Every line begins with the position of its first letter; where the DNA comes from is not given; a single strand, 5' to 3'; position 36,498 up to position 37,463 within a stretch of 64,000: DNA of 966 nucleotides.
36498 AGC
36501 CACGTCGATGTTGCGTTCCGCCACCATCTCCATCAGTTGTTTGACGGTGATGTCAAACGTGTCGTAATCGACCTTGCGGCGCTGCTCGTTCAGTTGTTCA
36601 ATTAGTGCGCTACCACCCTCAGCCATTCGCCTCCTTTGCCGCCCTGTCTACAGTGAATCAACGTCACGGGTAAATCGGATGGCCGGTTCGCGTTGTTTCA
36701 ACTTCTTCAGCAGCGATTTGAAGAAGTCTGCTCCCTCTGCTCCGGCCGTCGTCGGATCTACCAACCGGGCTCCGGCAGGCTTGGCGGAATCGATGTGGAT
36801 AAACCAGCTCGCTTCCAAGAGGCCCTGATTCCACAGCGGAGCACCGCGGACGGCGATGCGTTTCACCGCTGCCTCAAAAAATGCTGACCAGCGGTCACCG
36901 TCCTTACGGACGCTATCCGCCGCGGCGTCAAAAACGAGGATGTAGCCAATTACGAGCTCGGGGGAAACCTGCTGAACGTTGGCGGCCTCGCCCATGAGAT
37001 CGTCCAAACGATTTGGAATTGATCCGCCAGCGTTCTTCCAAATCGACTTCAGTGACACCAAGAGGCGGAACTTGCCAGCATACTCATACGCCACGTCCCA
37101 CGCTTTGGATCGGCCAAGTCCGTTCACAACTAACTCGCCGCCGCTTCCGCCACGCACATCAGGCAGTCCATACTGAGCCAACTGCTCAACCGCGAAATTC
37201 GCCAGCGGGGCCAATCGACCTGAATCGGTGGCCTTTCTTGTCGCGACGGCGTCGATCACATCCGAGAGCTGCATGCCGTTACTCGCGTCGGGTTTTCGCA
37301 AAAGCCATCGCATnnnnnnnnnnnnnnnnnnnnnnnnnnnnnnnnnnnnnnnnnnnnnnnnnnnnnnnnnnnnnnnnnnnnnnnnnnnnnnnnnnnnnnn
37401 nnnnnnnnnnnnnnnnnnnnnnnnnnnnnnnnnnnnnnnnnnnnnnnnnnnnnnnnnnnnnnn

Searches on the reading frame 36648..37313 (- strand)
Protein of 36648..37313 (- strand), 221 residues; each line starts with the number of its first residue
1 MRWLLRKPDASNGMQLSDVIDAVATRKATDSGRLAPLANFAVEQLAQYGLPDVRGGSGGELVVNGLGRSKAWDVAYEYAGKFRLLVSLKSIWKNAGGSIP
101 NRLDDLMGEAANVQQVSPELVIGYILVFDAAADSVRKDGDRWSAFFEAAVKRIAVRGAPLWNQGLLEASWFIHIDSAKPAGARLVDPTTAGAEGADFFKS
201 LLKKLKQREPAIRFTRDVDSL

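Call 3: search_protein_families(library=pfam, proteins=[window:36648-37313:-], max_evalue=1)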
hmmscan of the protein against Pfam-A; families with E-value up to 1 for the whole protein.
window:36648-37313:- (221 aa): 0 families

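Call 6: search_protein_families(library=ncbifam, proteins=[window:36648-37313:-], max_evalue=1)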
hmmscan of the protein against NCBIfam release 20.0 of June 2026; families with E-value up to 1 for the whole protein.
window:36648-37313:- (221 aa): 0 families

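Call 7: search_protein_families(library=padloc, proteins=[window:36648-37313:-], max_evalue=1)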
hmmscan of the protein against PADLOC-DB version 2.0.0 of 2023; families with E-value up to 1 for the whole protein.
window:36648-37313:- (221 aa): 0 families

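Call 8: search_solved_structures(query=window:36648-37313:-, max_evalue=10, show_alignments=2)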
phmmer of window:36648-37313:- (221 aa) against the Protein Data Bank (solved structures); distinct sequences matched with E-value up to 10: 0.

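Call 9: find_homologous_proteins(query=window:36648-37313:-, max_evalue=0.001)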
Query window:36648-37313:- (221 aa): 722 proteins with E <= 0.001 among 1542 candidates; the best 120 are listed.
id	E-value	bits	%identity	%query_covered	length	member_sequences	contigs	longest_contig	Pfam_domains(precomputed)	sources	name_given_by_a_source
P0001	1.3e-130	452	100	94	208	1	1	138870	-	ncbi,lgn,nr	ncbi:MAG TPA: hypothetical protein VFX12_07805 [Vicinamibacterales bacterium]|nr:hypothetical protei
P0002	5.6e-98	345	76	94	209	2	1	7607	-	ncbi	-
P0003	4.4e-95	336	76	94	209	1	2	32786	-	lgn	-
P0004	1.4e-94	334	74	94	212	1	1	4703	-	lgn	-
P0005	1.5e-94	334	73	94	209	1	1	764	-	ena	-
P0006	5.4e-94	332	75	94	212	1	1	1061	-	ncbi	-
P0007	1.5e-93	331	74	94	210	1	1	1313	-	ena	-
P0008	2.2e-93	330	74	92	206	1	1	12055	-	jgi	jgi:hypothetical protein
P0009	2.3e-90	320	77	86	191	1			-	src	-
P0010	5.3e-89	316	69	94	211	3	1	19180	-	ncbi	-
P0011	6.9e-87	309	70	94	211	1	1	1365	-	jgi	jgi:hypothetical protein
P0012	2.2e-85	304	69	91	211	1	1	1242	-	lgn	-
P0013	4.8e-84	300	68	92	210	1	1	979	-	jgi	jgi:hypothetical protein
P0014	1.2e-83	298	65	95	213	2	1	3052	-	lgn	-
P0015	3.9e-83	297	65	95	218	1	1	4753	-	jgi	jgi:hypothetical protein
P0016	7.8e-83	296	65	95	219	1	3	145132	-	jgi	jgi:hypothetical protein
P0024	5.2e-81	290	63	95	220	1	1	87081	-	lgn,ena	-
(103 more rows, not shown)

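Call 15: search_solved_structures(query=A1, max_evalue=10, show_alignments=3)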
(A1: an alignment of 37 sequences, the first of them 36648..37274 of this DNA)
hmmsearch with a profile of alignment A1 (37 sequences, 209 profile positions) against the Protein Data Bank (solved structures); distinct sequences matched with E-value up to 10: 0.

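Call 17: find_related_loci(query=A1, collection=genome_contigs, flank=6000)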
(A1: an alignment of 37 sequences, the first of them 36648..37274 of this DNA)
Query A1 (208 aa) in genome_contigs; peptide patterns used: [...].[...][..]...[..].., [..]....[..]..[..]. (x = any residue, [..] = any of these).
152 stretches matched a pattern; 139 encode a relative of the query (tblastn E <= 1e-3); the best 80 are kept; 80 distinct loci.
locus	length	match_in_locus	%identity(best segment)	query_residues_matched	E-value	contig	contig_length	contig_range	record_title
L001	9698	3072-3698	69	1-208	2e-94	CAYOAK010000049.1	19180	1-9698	MAG TPA_asm: uncultured Bdellovibrionales bacterium isolate SRP302895_co1_434 genome assembly, contig: NODE_5322_length_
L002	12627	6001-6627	62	1-208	7e-87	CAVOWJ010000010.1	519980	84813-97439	MAG: uncultured Acidobacteriota bacterium isolate MFD00032.bin.3.97 genome assembly, contig: contig_24540, whole genome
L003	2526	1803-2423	59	1-206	4e-86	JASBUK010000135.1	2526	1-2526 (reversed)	MAG: Trueperaceae bacterium isolate BWSM_7 k141_2216377, whole genome shotgun sequence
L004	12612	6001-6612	60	1-204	1e-82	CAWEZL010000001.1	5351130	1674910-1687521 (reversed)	MAG: uncultured Acidobacteriota bacterium isolate MFD00905.bin.1.54 genome assembly, contig: contig_1868, whole genome s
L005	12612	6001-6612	61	1-204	3e-82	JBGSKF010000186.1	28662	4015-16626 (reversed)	MAG: Gemmatimonadales bacterium isolate JTS-AC174 k141_3381558, whole genome shotgun sequence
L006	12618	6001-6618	61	1-205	5e-82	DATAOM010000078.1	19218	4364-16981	MAG TPA_asm: Ktedonobacterales bacterium isolate SMAG_U7045 k141_820746, whole genome shotgun sequence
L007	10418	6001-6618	61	1-205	7e-82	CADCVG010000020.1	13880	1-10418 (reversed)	MAG: uncultured Rubrobacteraceae bacterium isolate AVDCRST_MAG14 genome assembly, contig: NODE1738, whole genome shotgun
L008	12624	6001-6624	59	2-208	3e-81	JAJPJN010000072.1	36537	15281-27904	MAG: Terriglobia bacterium isolate Centralia_MAG_491 k107_25057252, whole genome shotgun sequence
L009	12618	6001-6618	59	1-205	3e-81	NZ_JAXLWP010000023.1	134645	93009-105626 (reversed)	MAG: Kouleothrix sp. isolate STL-CHL26 C2.196.fa-23, whole genome shotgun sequence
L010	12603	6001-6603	61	1-201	8e-81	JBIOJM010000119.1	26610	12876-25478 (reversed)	MAG: Isosphaerales bacterium isolate GcC5-13 k141_2370266_length_26610_cov_37.9804, whole genome shotgun sequence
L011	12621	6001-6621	57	1-206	3e-79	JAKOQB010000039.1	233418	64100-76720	MAG: Pseudomonadota bacterium isolate all_maxbin.099 k201_325332, whole genome shotgun sequence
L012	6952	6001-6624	58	1-207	3e-77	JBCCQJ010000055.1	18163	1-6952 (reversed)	MAG: Bacteroidota bacterium isolate P01_D01_bin.15 k141_3211055_length_18163_cov_16.3664, whole genome shotgun sequence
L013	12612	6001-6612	58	1-202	9e-73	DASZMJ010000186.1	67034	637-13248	MAG TPA_asm: Isosphaeraceae bacterium isolate SMAG_U5888 k141_2833168, whole genome shotgun sequence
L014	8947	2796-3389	58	7-203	2e-72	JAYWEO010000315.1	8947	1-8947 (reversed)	MAG: Prosthecobacter sp. isolate GL98_DN_concoct_155 GL98_DN_concoct_155_314, whole genome shotgun sequence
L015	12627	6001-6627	55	1-208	5e-72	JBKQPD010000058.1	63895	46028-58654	MAG: Candidatus Binataceae bacterium isolate LAWAr2D2E2F__bin_98 LAWAr2D2E2F_000000064420, whole genome shotgun sequence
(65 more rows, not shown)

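Call 20: predict_structure(alignment_id=A1)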
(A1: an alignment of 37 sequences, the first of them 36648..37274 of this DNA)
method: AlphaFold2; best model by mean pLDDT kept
length: 208 residues; sequences in the alignment: 37
mean_pLDDT: 85.6   pTM: 0.85
mean pLDDT of the five models: 85.6, 84.0, 83.1, 81.3, 79.4
residues with pLDDT >= 90: 100; 70-90: 82; 50-70: 21; < 50: 5
segments of 3 or more residues with pLDDT < 50: 145-149
pLDDT, mean of each block of 10 residues (from residue 1): 94 87 94 93 74 64 82 87 85 81 83 93 92 87 53 87 96 95 94 89 91
secondary structure, 60 per line:
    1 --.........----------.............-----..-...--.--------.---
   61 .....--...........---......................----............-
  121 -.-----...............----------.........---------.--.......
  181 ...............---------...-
elements in order: H3-11 H22-34 E61-65 E68-78 H82-103 E108-116 H129-142 E153-161 H174-195

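Call 27: fold_search(model_id=the predicted structure, library=pdb)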
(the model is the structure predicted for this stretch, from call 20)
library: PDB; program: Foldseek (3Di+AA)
matches with E <= 10: 651; with E <= 0.001: 0
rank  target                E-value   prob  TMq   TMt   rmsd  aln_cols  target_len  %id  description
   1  2p14                  9.9e-03  0.57  0.33  0.36  12.7       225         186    8  Crystal structure of small subunit (R.BspD6I2) of the heterodimeric restriction endonuclease R.BspD6I (released 2008-03-11)
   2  9ibq_A                1.1e-02  0.57  0.29  0.23  12.0       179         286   14  Structure of BstEII with DNA substrate (released 2026-03-04)
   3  6dc2_A                5.5e-02  0.16  0.18  0.08  13.4       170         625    9  Crystal structure of Desulfovibrio vulgaris carbon monoxide dehydrogenase C301S variant (released 2018-10-03)
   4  3vyw_D                5.9e-02  0.16  0.20  0.14  15.5       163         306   10  Crystal structure of MNMC2 from Aquifex Aeolicus (released 2012-10-17)
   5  2okf_A                1.0e-01  0.57  0.33  0.47   6.1       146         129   14  CRYSTAL STRUCTURE OF A FDXN ELEMENT EXCISION CONTROLLING FACTOR PROTEIN (AVA_3312) FROM ANABAENA VARIABILIS AT 1.60 A  (released 2007-01-30)
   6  2inb                  1.1e-01  0.33  0.29  0.39   6.7       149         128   12  Crystal structure of an XisH family protein (ZP_00107633.1) from Nostoc punctiforme PCC 73102 at 1.60 A resolution (released 2006-10-24)
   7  4jkm_A                1.3e-01  0.51  0.30  0.13   6.4       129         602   11  Crystal Structure of Clostridium perfringens beta-glucuronidase (released 2014-09-17)
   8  8em1_A                1.7e-01  0.28  0.31  0.16   7.6       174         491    9  Type IIS Restriction Endonuclease PaqCI, DNA Unbound (released 2023-03-22)
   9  2ziu_A                2.0e-01  0.13  0.25  0.21  11.0       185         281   11  Crystal structure of the Mus81-Eme1 complex (released 2008-04-29)
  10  4p0p_A                2.1e-01  0.16  0.27  0.22   7.4       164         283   11  Crystal structure of Human Mus81-Eme1 in complex with 5'-flap DNA, and Mg2+ (released 2014-05-28)
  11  2ziw_A                2.2e-01  0.20  0.29  0.24  10.4       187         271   10  Crystal structure of the Mus81-Eme1 complex (released 2008-04-29)
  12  3hr4_A                2.2e-01  0.15  0.23  0.24   6.9       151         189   13  Human iNOS Reductase and Calmodulin Complex (released 2009-09-08)
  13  9bgj_A                2.2e-01  0.14  0.24  0.17   7.7       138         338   10  SgrAI mutant K242A endonuclease DNA-bound dimer with Mg2+ and intact primary site DNA (released 2025-03-05)
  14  9h4q_c                2.7e-01  0.20  0.27  0.21   7.6       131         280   12  Cryo-EM structure of the SEAC wing - EGOC (released 2025-11-05)
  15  4p0q_A                2.7e-01  0.15  0.29  0.24   7.7       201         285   10  Crystal structure of Human Mus81-Eme1 in complex with 5'-flap DNA (released 2014-05-28)
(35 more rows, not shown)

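Call 32: find_encoding_contigs(protein=P0003, flank=5000, max_places=2)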
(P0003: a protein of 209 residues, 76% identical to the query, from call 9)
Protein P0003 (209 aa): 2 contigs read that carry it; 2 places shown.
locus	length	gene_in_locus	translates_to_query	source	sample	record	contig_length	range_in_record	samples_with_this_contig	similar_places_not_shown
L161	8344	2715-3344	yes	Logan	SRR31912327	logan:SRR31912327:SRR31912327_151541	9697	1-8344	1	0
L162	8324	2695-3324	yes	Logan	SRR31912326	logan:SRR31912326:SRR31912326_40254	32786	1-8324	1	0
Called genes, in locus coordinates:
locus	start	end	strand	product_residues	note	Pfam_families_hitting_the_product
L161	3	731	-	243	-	?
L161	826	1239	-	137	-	PF13335:Mg_chelatase_C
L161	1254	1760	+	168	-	PF24250:HVO_2718 (faint), PF13560:HTH_31, PF01381:HTH_3 (weak), PF13413:HTH_25 (faint), PF12844:HTH_19 (weak), PF13560:HTH_31 (weak), PF01381:HTH_3 (weak)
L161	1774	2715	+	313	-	PF01170:UPF0020 (faint), PF01555:N6_N4_Mtase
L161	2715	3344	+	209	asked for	-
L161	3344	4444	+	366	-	PF13289:SIR2_2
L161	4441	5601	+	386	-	PF03235:GmrSD_N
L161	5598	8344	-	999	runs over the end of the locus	PF26449:DUF8128, PF02534:T4SS-DNA_transf (faint), PF10412:TrwB_AAD_bind, PF13191:AAA_16 (faint), PF12696:TraG-D_C (weak)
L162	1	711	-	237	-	?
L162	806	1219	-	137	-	PF13335:Mg_chelatase_C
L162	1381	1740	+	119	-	PF13560:HTH_31 (weak), PF12844:HTH_19 (weak), PF01381:HTH_3 (weak)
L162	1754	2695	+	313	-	PF01170:UPF0020 (faint), PF01555:N6_N4_Mtase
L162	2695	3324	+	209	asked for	-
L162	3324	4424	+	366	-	PF13289:SIR2_2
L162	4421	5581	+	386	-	PF03235:GmrSD_N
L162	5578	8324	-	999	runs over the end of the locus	PF26449:DUF8128, PF02534:T4SS-DNA_transf (faint), PF10412:TrwB_AAD_bind, PF13191:AAA_16 (faint), PF12696:TraG-D_C (weak)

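Call 33: find_encoding_contigs(protein=P0008, flank=5000, max_places=2)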
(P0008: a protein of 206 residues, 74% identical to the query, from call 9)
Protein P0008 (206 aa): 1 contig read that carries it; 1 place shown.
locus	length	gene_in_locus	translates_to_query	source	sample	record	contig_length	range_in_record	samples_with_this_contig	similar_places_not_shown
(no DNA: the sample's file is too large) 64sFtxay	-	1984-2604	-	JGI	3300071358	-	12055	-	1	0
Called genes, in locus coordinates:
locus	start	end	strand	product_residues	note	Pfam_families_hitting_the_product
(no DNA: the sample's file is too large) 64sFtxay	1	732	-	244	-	?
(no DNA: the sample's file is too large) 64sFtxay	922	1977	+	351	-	PF01555:N6_N4_Mtase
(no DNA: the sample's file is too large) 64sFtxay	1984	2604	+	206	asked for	-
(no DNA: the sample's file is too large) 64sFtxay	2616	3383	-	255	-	-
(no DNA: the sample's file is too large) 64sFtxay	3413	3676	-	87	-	-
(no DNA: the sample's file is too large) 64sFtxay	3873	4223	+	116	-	-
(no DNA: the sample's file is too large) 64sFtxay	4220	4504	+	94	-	-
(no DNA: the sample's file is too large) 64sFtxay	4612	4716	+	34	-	-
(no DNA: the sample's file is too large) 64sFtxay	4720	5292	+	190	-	-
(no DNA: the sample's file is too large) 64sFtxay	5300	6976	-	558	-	PF10592:AIPR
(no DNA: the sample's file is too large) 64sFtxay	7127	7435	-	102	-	-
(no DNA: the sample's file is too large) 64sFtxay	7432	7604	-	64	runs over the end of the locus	-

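Call 34: find_encoding_contigs(protein=P0002, flank=5000, max_places=2)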
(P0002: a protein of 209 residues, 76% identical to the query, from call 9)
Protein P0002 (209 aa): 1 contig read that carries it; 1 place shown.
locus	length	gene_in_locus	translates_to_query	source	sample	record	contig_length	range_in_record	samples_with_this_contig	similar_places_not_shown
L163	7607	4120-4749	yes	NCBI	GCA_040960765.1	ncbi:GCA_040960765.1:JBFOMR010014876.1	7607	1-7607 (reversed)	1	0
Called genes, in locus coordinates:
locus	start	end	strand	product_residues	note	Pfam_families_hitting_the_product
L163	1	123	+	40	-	?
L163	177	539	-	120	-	PF00196:GerE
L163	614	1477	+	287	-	PF00135:COesterase, PF20434:BD-FAE, PF07859:Abhydrolase_3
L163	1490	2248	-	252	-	PF06439:3keto-disac_hyd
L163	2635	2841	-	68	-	-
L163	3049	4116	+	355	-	PF01555:N6_N4_Mtase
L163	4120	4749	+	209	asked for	-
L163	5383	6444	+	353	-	-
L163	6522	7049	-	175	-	PF07452:CHRD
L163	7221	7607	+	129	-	?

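Call 36: find_encoding_contigs(protein=P0016, flank=5000, max_places=2)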
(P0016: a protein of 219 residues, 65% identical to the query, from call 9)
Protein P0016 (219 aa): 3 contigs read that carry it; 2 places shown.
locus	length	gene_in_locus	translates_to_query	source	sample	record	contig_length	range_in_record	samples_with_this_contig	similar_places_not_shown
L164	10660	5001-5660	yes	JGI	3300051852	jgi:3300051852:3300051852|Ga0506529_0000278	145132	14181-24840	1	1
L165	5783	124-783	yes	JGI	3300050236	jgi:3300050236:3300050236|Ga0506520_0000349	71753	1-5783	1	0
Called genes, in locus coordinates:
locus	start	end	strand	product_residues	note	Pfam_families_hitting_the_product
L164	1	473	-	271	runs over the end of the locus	PF08401:ArdcN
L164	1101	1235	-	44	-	-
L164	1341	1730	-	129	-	-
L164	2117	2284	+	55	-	-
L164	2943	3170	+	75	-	-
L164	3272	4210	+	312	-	PF01555:N6_N4_Mtase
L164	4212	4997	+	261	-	PF04555:XhoI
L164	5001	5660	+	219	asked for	-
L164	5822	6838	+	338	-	-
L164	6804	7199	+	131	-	-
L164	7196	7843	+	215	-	-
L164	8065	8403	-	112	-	PF12836:HHH_3, PF00633:HHH (weak)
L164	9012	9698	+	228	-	-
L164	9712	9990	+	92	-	-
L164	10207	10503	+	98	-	PF18902:DUF5658 (weak)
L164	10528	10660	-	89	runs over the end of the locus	-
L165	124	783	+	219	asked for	-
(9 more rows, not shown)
